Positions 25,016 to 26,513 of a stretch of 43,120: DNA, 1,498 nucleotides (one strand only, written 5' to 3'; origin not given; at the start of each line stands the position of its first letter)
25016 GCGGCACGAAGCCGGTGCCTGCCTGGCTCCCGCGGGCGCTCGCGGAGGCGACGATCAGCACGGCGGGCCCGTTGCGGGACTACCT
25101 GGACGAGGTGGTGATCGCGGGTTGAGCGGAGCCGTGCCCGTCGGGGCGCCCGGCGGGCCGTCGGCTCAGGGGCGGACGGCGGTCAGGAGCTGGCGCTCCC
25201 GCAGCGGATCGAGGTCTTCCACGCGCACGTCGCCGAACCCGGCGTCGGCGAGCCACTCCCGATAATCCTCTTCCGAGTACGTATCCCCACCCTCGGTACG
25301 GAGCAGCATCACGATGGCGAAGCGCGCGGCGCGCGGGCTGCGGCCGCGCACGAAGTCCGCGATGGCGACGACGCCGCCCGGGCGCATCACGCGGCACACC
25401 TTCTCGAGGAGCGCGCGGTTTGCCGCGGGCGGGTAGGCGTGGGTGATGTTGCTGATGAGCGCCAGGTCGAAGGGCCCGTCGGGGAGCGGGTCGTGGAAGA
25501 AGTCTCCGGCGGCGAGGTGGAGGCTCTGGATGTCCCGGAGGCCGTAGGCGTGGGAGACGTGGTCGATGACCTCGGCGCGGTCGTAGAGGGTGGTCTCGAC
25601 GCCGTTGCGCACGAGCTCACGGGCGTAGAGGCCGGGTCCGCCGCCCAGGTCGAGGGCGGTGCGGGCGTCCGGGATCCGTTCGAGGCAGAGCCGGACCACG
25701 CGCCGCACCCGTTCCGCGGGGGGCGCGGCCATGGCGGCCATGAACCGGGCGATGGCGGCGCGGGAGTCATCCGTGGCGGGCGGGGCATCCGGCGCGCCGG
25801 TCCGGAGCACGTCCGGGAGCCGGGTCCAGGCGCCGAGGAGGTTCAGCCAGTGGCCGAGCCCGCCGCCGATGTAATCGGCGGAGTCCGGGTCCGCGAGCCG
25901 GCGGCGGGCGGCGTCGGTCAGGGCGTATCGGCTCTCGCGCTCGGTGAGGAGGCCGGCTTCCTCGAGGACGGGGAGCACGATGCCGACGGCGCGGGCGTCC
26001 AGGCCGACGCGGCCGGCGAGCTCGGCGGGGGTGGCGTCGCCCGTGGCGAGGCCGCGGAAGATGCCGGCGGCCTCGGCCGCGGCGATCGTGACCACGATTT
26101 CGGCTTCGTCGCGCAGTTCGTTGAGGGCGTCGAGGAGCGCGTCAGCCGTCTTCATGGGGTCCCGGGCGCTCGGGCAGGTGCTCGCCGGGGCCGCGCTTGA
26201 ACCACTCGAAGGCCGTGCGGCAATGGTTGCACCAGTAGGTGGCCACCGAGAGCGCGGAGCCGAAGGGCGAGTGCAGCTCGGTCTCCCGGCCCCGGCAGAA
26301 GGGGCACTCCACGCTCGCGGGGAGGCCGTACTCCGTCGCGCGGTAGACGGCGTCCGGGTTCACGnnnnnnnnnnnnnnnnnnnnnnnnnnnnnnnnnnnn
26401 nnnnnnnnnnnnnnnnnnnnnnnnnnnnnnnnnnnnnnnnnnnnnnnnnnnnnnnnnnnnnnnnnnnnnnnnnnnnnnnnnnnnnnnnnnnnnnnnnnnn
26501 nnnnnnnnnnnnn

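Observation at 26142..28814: Phenylacetyl-CoA epoxidase cluster with split PaaD and no PaaE reductase nearby: paaA - DUF59 gene - paaB - paaC - zinc-ribbon gene - O-methyltransferase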

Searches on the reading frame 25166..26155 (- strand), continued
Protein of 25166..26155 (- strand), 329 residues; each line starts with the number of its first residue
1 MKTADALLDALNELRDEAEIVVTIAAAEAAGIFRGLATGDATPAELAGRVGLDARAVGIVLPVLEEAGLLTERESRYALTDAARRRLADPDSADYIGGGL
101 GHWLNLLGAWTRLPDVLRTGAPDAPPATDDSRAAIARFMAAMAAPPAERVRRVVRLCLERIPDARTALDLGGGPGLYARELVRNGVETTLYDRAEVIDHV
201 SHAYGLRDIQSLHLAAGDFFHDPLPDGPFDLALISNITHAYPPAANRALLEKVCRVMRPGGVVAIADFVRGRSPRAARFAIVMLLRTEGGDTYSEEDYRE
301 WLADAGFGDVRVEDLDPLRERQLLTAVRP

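Call 46: find_encoding_contigs(protein=P0289, flank=8000, max_places=2)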
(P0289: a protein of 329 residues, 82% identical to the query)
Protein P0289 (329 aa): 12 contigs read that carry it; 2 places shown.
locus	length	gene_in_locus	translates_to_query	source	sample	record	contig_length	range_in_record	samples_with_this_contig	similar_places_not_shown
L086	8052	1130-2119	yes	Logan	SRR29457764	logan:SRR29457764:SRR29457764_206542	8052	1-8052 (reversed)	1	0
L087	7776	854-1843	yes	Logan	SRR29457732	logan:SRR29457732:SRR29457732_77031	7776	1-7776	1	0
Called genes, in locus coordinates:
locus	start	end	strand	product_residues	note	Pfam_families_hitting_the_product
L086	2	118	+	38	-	?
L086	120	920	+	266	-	PF05138:PaaA_PaaC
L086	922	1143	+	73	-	PF23451:Zn_ribbon_PaaD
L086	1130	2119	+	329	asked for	PF00891:Methyltransf_2, PF13489:Methyltransf_23, PF13847:Methyltransf_31 (weak), PF08241:Methyltransf_11, PF08242:Methyltransf_12 (weak), PF13649:Methyltransf_25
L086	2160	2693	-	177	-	-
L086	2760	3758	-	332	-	PF01073:3Beta_HSD, PF01370:Epimerase, PF02719:Polysacc_synt_2, PF05368:NmrA (weak), PF13460:NAD_binding_10, PF16363:GDP_Man_Dehyd, PF07993:NAD_binding_4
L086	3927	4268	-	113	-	-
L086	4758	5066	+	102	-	PF00313:CSD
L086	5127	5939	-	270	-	-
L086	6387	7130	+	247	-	PF00557:Peptidase_M24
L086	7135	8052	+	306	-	?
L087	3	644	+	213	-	?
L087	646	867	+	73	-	PF23451:Zn_ribbon_PaaD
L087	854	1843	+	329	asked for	PF00891:Methyltransf_2, PF13489:Methyltransf_23, PF13847:Methyltransf_31 (weak), PF08241:Methyltransf_11, PF08242:Methyltransf_12 (weak), PF13649:Methyltransf_25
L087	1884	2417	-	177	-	-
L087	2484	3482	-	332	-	PF01073:3Beta_HSD, PF01370:Epimerase, PF02719:Polysacc_synt_2, PF05368:NmrA (weak), PF13460:NAD_binding_10, PF16363:GDP_Man_Dehyd, PF07993:NAD_binding_4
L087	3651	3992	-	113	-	-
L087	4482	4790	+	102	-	PF00313:CSD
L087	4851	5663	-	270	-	-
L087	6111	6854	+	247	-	PF00557:Peptidase_M24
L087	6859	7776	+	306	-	?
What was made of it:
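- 25166..26155 (-): SAM-dependent O-methyltransferase (329 aa; Methyltransf_2 with an N-terminal winged-helix dimerisation region). It is a lineage-specific addition to the 3' end of the operon, with its ATG 14 nt inside the ribbon gene. The same position is occupied in L086 and L087, where the protein is 82% identical (call 46).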

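Call 47: find_encoding_contigs(protein=P0297, flank=10000, max_places=1)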
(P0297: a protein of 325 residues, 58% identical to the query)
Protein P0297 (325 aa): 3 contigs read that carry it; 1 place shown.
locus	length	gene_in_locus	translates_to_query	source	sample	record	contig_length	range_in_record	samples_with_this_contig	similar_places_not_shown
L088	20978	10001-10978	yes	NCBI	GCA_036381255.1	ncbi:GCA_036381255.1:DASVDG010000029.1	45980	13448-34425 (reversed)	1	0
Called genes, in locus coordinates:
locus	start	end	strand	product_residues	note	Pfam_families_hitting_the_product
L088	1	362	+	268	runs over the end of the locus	PF05138:PaaA_PaaC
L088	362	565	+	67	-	PF23451:Zn_ribbon_PaaD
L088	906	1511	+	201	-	PF13505:OMP_b-brl (weak)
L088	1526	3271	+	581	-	-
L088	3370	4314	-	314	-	PF14238:DUF4340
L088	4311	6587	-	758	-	PF01061:ABC2_membrane (weak), PF12679:ABC2_membrane_2, PF12698:ABC2_membrane_3, PF23357:DUF7088, PF09822:ABC_transp_aux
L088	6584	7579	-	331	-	PF00005:ABC_tran, PF13304:AAA_21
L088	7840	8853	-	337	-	PF13489:Methyltransf_23, PF08241:Methyltransf_11, PF08242:Methyltransf_12, PF13649:Methyltransf_25, PF13847:Methyltransf_31 (weak)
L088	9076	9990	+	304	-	PF00753:Lactamase_B, PF23023:Anti-Pycsar_Apyc1 (weak), PF12706:Lactamase_B_2 (weak)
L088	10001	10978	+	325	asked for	PF08100:Dimerisation (faint), PF25213:HVO_A0261_N (weak), PF00891:Methyltransf_2, PF13489:Methyltransf_23, PF08241:Methyltransf_11, PF08242:Methyltransf_12, PF13649:Methyltransf_25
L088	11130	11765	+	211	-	PF05175:MTS (weak), PF13489:Methyltransf_23 (weak), PF13847:Methyltransf_31 (faint), PF08241:Methyltransf_11, PF08242:Methyltransf_12 (weak), PF13649:Methyltransf_25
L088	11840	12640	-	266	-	PF08808:RES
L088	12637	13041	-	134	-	PF20432:Xre-like-HTH, PF09722:Xre_MbcA_ParS_C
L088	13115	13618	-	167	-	-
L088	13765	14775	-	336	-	PF01073:3Beta_HSD, PF01370:Epimerase, PF02719:Polysacc_synt_2, PF05368:NmrA, PF07993:NAD_binding_4 (weak), PF13460:NAD_binding_10, PF16363:GDP_Man_Dehyd, PF07993:NAD_binding_4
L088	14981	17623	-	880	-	PF05170:AsmA, PF05359:DUF748, PF13116:YhdP (faint)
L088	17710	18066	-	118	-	-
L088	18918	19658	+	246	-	-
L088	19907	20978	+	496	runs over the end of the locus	PF00282:Pyridoxal_deC, PF00266:Aminotran_5, PF01212:Beta_elim_lyase (weak)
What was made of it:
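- The site just downstream of the ribbon gene is a variable insertion spot (call 47).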

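Call 48: find_encoding_contigs(protein=P0343, flank=10000, max_places=1)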
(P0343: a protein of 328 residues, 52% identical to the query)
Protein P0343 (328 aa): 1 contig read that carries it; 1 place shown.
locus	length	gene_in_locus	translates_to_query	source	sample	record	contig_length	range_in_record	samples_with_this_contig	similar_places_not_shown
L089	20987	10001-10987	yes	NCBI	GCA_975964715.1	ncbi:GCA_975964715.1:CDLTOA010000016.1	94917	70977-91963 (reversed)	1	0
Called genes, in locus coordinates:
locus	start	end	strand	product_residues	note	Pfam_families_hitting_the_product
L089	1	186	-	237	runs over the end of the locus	-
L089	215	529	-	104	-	-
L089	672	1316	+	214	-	PF00265:TK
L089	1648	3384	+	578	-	PF01425:Amidase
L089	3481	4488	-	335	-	PF08240:ADH_N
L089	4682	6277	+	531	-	PF13671:AAA_33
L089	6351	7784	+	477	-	PF02129:Peptidase_S15, PF12697:Abhydrolase_6, PF00561:Abhydrolase_1 (faint), PF00326:Peptidase_S9 (faint), PF12146:Hydrolase_4, PF08840:BAAT_C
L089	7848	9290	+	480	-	PF13396:PLDc_N, PF13091:PLDc_2, PF00614:PLDc (faint), PF13091:PLDc_2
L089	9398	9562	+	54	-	PF09723:Zn_ribbon_8, PF23451:Zn_ribbon_PaaD (faint)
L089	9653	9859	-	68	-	PF20104:DUF6494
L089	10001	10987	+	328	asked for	PF00891:Methyltransf_2, PF13489:Methyltransf_23, PF13649:Methyltransf_25, PF13847:Methyltransf_31 (weak), PF08241:Methyltransf_11, PF08242:Methyltransf_12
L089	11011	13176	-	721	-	PF01804:Penicil_amidase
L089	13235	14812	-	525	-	PF01546:Peptidase_M20, PF07687:M20_dimer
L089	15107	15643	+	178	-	PF13302:Acetyltransf_3, PF13420:Acetyltransf_4 (weak), PF00583:Acetyltransf_1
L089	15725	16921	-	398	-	PF06965:Na_H_antiport_1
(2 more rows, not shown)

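Call 68: find_encoding_contigs(protein=P0317, flank=10000, max_places=1)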
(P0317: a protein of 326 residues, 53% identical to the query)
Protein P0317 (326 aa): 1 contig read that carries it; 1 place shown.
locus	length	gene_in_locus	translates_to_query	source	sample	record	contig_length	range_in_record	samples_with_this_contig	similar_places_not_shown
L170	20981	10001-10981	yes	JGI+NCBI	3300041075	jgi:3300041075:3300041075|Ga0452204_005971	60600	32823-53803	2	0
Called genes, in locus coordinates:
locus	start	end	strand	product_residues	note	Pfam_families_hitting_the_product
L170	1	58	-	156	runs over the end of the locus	PF05189:RTC_insert, PF01137:RTC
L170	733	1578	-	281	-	PF01209:Ubie_methyltran (weak), PF13489:Methyltransf_23, PF13847:Methyltransf_31, PF08241:Methyltransf_11, PF08242:Methyltransf_12, PF13649:Methyltransf_25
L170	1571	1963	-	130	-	-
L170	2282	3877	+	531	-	PF01636:APH (faint), PF13671:AAA_33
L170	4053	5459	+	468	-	PF02129:Peptidase_S15, PF00561:Abhydrolase_1, PF12697:Abhydrolase_6, PF01738:DLH (faint), PF12146:Hydrolase_4, PF00326:Peptidase_S9 (weak), PF08840:BAAT_C (weak)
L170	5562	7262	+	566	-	PF03571:Peptidase_M49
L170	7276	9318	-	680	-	PF00654:Voltage_CLC, PF00571:CBS (weak), PF02080:TrkA_C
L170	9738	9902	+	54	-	PF09723:Zn_ribbon_8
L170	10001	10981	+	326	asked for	PF00891:Methyltransf_2, PF13489:Methyltransf_23, PF08241:Methyltransf_11, PF08242:Methyltransf_12 (weak), PF13649:Methyltransf_25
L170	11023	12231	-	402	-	PF01408:GFO_IDH_MocA, PF21252:Glyco_hydro_109_C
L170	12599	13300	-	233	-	PF01596:Methyltransf_3, PF01135:PCMT, PF13578:Methyltransf_24, PF13649:Methyltransf_25 (weak)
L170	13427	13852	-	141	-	-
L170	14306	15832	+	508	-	PF00474:SSF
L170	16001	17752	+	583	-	PF07969:Amidohydro_3, PF01979:Amidohydro_1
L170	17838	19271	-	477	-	PF01943:Polysacc_synt, PF13440:Polysacc_synt_3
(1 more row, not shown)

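Call 69: find_encoding_contigs(protein=P0407, flank=10000, max_places=1)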
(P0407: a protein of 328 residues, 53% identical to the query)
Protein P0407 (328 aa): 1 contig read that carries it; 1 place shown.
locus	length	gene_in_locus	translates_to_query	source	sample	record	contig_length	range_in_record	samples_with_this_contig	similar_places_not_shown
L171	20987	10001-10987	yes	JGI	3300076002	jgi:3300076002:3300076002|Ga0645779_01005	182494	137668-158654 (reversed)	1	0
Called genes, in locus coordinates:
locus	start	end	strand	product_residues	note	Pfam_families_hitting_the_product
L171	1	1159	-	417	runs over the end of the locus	PF07498:Rho_N, PF07497:Rho_RNA_bind, PF00006:ATP-synt_ab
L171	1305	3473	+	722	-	PF02163:Peptidase_M50, PF00701:DHDPS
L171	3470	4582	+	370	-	PF07885:Ion_trans_2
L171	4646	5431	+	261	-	PF00378:ECH_1, PF16113:ECH_2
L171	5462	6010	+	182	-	PF01035:DNA_binding_1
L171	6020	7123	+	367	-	PF02463:SMC_N, PF13476:AAA_23, PF13304:AAA_21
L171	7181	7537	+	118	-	PF05258:DciA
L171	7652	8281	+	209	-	PF02518:HATPase_c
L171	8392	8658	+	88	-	PF00204:DNA_gyraseB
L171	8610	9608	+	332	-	PF00204:DNA_gyraseB, PF01751:Toprim, PF00986:DNA_gyraseB_C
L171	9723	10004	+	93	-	-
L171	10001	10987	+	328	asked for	PF00891:Methyltransf_2, PF13489:Methyltransf_23, PF08241:Methyltransf_11, PF08242:Methyltransf_12, PF13649:Methyltransf_25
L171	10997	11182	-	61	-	-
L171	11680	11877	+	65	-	-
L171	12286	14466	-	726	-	PF07676:PD40 (faint), PF26550:Tricorn_2nd (faint), PF26549:Tricorn_N, PF20434:BD-FAE (faint), PF00326:Peptidase_S9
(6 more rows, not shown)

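Call 70: find_encoding_contigs(protein=P0300, flank=10000, max_places=1)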
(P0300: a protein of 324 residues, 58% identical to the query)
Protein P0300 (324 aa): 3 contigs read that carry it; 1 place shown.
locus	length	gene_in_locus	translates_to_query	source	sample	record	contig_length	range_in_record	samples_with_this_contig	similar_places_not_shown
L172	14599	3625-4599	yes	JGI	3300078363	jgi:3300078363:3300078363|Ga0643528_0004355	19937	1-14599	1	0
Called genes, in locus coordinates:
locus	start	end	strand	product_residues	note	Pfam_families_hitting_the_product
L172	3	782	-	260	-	?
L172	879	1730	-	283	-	PF00106:adh_short, PF08659:KR, PF13561:adh_short_C2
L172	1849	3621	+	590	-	PF04389:Peptidase_M28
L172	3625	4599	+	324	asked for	PF08100:Dimerisation (weak), PF00891:Methyltransf_2, PF13489:Methyltransf_23, PF08241:Methyltransf_11 (weak), PF08242:Methyltransf_12 (faint), PF13649:Methyltransf_25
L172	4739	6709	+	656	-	PF00989:PAS (weak), PF08448:PAS_4 (weak), PF13188:PAS_8 (faint), PF08447:PAS_3 (weak), PF00990:GGDEF, PF00563:EAL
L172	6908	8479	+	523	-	PF00144:Beta-lactamase, PF11954:DUF3471 (weak)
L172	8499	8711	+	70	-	-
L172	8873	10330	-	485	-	PF00069:Pkinase, PF07714:PK_Tyr_Ser-Thr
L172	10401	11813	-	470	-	PF00498:FHA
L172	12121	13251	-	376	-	PF01070:FMN_dh, PF05690:ThiG (faint), PF00478:IMPDH (faint), PF03060:NMO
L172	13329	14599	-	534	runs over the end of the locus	PF04069:OpuAC, PF00528:BPD_transp_1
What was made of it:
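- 25166..26155 (-): Other homologues lie elsewhere (calls 47, 48, 68-70).
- In L088 one lies 9.4 kb away inside a variable island (calls 47, 48, 68-70).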

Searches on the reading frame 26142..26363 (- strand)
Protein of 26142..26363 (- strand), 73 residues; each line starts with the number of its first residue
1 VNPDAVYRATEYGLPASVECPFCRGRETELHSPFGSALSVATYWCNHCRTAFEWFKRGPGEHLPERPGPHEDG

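Call 7: search_protein_families(library=pfam, proteins=[window:26142-26363:-], max_evalue=0.01)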
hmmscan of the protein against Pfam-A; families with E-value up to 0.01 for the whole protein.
window:26142-26363:- (73 aa): 1 family
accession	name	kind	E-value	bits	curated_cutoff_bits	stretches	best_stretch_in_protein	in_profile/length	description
PF23451.1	Zn_ribbon_PaaD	-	2.2e-15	56.5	27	1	13-56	10-53/53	PaaD zinc beta ribbon domain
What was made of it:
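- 26142..26363 (-): Stand-alone 4-Cys zinc ribbon (73 aa), equivalent to the C-terminal domain of canonical PaaD. PF23451 Zn_ribbon_PaaD, 56.5 bits (call 7).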

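Call 8: search_protein_families(library=ncbifam, proteins=[window:26142-26363:-], max_evalue=0.01)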
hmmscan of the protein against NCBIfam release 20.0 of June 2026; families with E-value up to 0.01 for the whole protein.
window:26142-26363:- (73 aa): 3 families
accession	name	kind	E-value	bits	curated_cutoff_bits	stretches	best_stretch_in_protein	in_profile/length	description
NF041869.1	paae_haloarch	equivalog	3.3e-08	33.6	100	1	16-55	16-55/56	1,2-phenylacetyl-CoA epoxidase subunit PaaE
TIGR02159.1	PA_CoA_Oxy4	equivalog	7.5e-08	32.8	108.15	1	13-56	101-144/146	1,2-phenylacetyl-CoA epoxidase subunit PaaD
TIGR03655.1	anti_R_Lar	subfamily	0.0016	18.7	39.6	1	19-54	3-40/55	Lar family restriction alleviation protein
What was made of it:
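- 26142..26363 (-): TIGR02159 matches profile positions 101-144 of 146; NF041869 'paae_haloarch' scores 33.6 bits against 100 (call 8).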
